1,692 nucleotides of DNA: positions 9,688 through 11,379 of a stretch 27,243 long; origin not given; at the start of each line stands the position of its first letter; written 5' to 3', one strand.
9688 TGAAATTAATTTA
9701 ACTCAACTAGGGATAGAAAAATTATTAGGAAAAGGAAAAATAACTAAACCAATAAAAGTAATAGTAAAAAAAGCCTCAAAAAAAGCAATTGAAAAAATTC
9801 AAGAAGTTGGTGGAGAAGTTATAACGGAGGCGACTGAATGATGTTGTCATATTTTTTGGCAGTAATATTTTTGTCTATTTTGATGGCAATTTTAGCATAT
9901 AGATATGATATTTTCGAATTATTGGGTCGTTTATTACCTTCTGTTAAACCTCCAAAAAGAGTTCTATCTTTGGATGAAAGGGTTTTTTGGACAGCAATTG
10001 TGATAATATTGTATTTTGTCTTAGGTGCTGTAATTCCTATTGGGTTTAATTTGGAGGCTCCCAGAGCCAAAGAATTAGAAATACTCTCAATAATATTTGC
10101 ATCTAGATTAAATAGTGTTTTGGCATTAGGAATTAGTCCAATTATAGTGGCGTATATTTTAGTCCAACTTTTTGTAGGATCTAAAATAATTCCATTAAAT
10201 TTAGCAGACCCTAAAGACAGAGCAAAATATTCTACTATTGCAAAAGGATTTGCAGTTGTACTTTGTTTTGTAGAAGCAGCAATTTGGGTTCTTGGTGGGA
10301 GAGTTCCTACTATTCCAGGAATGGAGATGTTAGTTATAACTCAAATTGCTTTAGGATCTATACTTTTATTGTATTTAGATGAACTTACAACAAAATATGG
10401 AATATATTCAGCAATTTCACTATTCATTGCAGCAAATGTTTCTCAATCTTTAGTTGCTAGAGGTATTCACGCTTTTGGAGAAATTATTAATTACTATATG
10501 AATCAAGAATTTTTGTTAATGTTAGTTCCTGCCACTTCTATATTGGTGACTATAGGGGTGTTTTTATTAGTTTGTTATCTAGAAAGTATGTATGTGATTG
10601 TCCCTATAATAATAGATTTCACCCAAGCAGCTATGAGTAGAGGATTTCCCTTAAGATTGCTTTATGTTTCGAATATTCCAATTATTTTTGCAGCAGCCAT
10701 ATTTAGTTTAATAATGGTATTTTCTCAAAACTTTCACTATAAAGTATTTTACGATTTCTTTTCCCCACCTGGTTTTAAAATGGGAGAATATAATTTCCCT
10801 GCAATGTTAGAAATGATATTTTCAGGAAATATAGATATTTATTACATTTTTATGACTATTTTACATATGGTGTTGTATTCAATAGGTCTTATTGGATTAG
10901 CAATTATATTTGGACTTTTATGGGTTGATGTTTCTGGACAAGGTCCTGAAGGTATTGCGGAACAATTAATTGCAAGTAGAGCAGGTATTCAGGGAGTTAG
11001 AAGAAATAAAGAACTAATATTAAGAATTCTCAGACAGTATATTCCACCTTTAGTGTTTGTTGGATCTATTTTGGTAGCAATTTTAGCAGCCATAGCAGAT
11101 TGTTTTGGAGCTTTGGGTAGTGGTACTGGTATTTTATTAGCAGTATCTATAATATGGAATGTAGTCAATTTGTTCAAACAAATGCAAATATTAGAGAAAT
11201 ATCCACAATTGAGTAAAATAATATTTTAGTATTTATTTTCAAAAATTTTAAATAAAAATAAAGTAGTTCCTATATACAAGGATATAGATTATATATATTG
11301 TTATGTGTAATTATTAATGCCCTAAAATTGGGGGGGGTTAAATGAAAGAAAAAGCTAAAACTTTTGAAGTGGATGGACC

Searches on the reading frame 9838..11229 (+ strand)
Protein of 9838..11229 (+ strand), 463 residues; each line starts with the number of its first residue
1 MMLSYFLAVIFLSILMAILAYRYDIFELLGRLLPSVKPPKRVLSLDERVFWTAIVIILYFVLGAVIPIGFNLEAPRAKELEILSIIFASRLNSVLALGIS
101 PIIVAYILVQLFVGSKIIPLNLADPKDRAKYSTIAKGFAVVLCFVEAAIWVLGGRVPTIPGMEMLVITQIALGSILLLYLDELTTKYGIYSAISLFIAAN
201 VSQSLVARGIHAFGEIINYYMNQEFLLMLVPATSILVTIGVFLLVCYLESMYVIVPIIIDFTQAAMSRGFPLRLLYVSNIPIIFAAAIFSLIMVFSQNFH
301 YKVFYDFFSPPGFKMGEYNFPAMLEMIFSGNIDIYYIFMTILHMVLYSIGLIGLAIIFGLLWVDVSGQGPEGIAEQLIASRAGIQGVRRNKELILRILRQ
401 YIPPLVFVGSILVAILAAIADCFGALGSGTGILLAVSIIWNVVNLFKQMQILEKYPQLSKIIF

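Call 16: search_protein_families(library=pfam, proteins=[window:9838-11229:+], max_evalue=0.001)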
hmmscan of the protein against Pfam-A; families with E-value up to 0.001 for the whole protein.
window:9838-11229:+ (463 aa): 1 family
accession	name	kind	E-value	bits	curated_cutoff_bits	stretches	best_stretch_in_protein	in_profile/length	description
PF00344.25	SecY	-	7.2e-53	180.4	32.2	1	93-442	1-305/306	SecY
